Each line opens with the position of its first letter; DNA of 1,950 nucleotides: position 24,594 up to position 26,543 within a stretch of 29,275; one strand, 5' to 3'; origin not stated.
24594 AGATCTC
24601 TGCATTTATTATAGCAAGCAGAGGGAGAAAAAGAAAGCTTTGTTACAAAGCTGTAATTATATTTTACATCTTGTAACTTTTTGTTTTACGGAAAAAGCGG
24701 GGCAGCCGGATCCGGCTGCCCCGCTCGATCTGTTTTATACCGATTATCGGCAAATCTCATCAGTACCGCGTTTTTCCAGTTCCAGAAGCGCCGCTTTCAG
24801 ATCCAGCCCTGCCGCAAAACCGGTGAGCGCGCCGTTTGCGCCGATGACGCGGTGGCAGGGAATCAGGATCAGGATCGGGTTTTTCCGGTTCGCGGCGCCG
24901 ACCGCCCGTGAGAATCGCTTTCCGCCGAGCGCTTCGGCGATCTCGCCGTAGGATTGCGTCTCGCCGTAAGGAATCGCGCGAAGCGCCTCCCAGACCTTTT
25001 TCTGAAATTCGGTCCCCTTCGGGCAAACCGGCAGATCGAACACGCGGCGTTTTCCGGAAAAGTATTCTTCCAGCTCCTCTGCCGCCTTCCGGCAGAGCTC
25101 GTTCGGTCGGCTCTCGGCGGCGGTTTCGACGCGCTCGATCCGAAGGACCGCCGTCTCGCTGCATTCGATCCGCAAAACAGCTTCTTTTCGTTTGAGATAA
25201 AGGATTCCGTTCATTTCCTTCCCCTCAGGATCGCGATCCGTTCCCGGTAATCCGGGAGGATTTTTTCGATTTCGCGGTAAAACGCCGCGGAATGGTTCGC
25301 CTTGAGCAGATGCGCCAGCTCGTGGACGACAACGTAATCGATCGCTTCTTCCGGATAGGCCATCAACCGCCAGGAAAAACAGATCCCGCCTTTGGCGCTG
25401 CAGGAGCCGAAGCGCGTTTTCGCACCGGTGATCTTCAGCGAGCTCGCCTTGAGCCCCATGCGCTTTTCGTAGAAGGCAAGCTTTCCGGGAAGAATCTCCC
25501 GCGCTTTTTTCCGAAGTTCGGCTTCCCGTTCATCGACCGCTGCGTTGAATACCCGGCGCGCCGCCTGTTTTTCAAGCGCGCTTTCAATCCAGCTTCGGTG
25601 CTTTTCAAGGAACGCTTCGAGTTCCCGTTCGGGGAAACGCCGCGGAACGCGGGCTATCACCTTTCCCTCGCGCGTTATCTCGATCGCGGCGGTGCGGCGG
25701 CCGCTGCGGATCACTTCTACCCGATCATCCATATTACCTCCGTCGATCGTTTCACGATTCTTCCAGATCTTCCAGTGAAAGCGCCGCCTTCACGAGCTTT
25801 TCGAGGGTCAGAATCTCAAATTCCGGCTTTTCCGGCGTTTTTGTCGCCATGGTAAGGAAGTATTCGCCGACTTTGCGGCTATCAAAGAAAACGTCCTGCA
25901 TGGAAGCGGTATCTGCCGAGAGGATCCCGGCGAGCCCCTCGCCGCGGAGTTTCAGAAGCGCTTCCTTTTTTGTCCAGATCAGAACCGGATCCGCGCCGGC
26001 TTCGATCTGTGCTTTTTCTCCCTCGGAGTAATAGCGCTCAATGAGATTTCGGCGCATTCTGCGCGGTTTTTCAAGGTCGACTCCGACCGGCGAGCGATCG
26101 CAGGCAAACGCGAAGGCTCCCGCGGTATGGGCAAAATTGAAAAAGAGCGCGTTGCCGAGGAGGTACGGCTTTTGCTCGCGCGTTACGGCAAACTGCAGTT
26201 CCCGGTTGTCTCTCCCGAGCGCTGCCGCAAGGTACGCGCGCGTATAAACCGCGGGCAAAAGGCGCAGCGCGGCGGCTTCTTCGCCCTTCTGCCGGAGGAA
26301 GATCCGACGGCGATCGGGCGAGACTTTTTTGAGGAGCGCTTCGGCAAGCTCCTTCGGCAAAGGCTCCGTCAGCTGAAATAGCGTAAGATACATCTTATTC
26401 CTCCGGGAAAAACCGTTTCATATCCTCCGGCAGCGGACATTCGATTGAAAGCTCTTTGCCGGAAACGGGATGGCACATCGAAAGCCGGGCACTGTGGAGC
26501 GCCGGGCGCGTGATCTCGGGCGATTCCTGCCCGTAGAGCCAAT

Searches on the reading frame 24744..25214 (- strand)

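Call 20: search_protein_families(library=pfam, proteins=[window:24744-25214:-], max_evalue=0.001)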
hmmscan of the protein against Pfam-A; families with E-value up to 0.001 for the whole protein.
window:24744-25214:- (156 aa): 1 family
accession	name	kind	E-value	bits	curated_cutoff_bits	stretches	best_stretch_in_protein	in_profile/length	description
PF01035.26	DNA_binding_1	-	5.8e-34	116.2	27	1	69-148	1-80/81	6-O-methylguanine DNA methyltransferase, DNA binding domain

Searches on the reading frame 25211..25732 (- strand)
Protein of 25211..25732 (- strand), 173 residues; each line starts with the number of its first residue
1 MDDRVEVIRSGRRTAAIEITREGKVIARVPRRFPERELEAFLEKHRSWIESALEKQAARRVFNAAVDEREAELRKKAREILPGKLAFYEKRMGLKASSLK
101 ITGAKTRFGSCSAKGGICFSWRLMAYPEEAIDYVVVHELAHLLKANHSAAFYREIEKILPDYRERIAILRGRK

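Call 20: search_protein_families(library=pfam, proteins=[window:25211-25732:-], max_evalue=0.001)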
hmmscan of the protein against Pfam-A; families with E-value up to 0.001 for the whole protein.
window:25211-25732:- (173 aa): 3 families
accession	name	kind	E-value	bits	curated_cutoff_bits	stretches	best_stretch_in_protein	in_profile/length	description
PF01863.23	YgjP-like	-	6.7e-46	157.4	26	2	72-170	107-205/207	YgjP-like, metallopeptidase domain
PF08325.16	WLM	-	0.00042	20.9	26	1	129-162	81-114/190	WLM domain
PF10263.15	SprT-like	-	0.00088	19.5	25.6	0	101-143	23-73/108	SprT-like family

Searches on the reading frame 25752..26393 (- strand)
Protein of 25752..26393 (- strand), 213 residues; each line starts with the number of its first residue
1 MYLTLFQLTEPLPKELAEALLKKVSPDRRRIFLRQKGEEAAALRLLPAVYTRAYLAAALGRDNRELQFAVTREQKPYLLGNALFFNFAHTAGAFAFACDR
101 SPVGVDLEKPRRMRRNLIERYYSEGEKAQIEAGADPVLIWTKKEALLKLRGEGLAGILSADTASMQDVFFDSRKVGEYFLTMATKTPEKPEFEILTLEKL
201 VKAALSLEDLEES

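Call 20: search_protein_families(library=pfam, proteins=[window:25752-26393:-], max_evalue=0.001)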
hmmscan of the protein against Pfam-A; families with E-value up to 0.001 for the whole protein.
window:25752-26393:- (213 aa): 1 family
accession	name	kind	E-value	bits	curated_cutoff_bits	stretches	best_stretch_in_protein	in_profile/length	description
PF01648.25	ACPS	-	1.4e-10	41.6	25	1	102-167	1-78/111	4'-phosphopantetheinyl transferase superfamily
